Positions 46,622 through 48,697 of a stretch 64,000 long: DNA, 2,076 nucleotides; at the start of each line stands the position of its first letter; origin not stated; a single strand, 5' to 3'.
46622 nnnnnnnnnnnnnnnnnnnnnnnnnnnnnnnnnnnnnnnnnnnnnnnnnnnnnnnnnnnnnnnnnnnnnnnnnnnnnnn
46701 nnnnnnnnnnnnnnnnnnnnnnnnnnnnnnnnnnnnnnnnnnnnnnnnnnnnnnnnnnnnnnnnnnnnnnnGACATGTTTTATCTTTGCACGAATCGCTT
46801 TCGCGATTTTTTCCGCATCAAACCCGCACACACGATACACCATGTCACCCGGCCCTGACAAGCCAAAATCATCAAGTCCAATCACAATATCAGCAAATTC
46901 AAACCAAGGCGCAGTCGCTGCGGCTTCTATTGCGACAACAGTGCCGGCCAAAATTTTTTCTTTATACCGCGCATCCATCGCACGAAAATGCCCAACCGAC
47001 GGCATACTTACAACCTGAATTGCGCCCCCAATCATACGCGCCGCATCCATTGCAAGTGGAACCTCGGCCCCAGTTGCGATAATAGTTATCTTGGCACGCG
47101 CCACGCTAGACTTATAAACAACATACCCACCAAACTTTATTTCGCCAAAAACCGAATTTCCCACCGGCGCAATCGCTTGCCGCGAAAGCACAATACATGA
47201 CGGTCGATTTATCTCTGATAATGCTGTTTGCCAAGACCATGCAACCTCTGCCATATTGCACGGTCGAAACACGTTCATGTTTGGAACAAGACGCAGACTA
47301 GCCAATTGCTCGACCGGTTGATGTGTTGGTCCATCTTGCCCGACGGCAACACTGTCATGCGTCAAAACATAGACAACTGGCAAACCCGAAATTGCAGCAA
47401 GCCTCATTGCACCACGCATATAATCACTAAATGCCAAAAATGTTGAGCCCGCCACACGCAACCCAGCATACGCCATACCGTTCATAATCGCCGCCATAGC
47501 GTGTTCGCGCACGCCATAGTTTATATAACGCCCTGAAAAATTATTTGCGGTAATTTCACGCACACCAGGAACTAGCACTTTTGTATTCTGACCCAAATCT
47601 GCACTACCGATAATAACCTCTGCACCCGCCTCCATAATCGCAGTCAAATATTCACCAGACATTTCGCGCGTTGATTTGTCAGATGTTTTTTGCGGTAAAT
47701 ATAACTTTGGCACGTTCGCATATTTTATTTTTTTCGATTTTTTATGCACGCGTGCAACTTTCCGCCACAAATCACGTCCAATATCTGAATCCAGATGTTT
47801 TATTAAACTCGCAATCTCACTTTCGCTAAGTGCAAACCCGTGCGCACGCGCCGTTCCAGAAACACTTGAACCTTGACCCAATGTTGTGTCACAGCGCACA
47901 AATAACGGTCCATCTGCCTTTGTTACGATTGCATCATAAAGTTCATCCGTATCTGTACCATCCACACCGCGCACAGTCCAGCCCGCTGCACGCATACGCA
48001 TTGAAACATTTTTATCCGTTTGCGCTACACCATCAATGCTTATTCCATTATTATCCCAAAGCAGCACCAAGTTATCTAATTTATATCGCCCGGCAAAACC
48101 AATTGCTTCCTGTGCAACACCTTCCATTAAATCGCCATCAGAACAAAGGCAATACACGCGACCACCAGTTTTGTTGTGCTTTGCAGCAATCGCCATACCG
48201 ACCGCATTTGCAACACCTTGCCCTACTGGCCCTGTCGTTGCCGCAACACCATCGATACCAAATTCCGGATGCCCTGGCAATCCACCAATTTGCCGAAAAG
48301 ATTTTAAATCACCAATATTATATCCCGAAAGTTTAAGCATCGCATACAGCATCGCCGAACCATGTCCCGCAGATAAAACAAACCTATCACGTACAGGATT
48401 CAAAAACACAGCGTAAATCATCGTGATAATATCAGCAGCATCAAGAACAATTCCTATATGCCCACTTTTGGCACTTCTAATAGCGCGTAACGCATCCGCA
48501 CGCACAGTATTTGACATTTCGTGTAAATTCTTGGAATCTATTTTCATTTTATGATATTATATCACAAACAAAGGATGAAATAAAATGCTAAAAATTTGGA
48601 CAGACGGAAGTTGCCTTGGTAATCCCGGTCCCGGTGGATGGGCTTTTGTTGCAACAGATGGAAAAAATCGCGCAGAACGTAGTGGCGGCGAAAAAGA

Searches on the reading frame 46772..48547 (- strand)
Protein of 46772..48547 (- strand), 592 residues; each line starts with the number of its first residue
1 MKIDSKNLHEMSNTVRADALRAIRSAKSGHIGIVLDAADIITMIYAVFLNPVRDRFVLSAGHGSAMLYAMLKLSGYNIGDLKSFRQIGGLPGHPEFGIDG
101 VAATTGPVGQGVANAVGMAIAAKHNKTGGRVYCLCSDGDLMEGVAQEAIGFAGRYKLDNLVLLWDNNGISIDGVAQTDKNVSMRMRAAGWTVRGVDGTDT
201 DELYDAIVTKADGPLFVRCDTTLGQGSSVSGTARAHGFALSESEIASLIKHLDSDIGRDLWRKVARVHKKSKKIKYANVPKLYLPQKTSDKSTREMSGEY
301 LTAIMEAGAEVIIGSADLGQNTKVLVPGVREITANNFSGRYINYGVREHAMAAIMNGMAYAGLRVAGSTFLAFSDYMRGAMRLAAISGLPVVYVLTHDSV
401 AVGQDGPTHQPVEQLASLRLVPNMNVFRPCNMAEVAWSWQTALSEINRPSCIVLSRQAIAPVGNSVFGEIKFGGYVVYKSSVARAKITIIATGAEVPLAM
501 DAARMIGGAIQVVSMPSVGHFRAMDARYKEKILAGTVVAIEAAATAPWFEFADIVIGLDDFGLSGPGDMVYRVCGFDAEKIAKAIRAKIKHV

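Call 33: find_related_loci(query=window:46772-48547:-, collection=genome_contigs, flank=10000)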
Query window:46772-48547:- (592 aa) in genome_contigs; peptide patterns used: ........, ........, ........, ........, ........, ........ (x = any residue, [..] = any of these).
599 stretches matched a pattern (row limit reached: there are more); 524 encode a relative of the query (tblastn E <= 1e-3); the best 80 are kept; 79 distinct loci.
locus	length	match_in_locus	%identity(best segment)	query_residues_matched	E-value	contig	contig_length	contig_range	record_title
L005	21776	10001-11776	84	1-592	0e+0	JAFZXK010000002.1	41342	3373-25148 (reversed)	MAG: Alphaproteobacteria bacterium isolate RGIG8185 Water_buffalos_Rumen-3__c198854, whole genome shotgun sequence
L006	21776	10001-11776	83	1-592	0e+0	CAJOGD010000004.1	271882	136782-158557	uncultured Alphaproteobacteria bacterium isolate Red_deer_3_mag_193 genome assembly, contig: scaffold_238, whole genome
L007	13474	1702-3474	72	1-592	0e+0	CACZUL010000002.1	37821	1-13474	MAG: uncultured proteobacterium isolate RUG12956 genome assembly, contig: RUG12956_asm_2, whole genome shotgun sequence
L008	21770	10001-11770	72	1-591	0e+0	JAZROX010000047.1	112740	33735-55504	MAG: Candidatus Enterousia sp. isolate T1900045382_YK20190072.MAGScoT_cleanbin_000029 SGB_6903_k141_41232, whole genome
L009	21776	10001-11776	70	1-592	0e+0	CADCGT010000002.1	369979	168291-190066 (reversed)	MAG: uncultured proteobacterium isolate RUG14636 genome assembly, contig: RUG14636_asm_2, whole genome shotgun sequence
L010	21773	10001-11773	70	1-591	0e+0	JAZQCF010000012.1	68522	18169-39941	MAG: Candidatus Enterousia sp. isolate T1900044638_TS20190104.MAGScoT_cleanbin_000062 SGB_1213_k141_774488, whole genome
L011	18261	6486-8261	70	1-592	0e+0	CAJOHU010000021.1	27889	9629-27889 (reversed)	uncultured Alphaproteobacteria bacterium isolate Red_deer_4_mag_124 genome assembly, contig: scaffold_5920, whole genome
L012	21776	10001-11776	69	1-592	0e+0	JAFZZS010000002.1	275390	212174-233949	MAG: Alphaproteobacteria bacterium isolate RGIG8245 Water_buffalos_Rumen-5__c26457, whole genome shotgun sequence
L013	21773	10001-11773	70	1-592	0e+0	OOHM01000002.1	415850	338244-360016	uncultured proteobacterium isolate RUG585 genome assembly, contig: scaffold_7, whole genome shotgun sequence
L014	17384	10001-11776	69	1-592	0e+0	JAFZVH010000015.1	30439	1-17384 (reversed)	MAG: Alphaproteobacteria bacterium isolate RGIG8130 Water_buffalos_Rumen-3__c645539, whole genome shotgun sequence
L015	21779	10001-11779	62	1-590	0e+0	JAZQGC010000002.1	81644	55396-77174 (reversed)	MAG: Candidatus Enterousia sp. isolate T1900044631_TS20190097.MAGScoT_cleanbin_000038 SGB_1040_k141_1413379, whole genom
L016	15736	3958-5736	62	1-590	0e+0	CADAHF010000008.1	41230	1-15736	MAG: uncultured proteobacterium isolate RUG13292 genome assembly, contig: RUG13292_asm_8, whole genome shotgun sequence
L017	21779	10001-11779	62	1-590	0e+0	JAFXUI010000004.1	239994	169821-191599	MAG: Alphaproteobacteria bacterium isolate RGIG6753 Sheep_Rumen-3__c842883, whole genome shotgun sequence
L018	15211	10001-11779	59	1-590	0e+0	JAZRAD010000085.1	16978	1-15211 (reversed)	MAG: Candidatus Enterousia sp. isolate T1900045145_TC20190139.MAGScoT_cleanbin_000014 SGB_4937_k141_2852637, whole genom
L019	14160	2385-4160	59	1-590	0e+0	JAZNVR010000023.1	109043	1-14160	MAG: Candidatus Enterousia sp. isolate T1900044788_TS20190254.MAGScoT_cleanbin_000026 SGB_2627_k141_1866096, whole genom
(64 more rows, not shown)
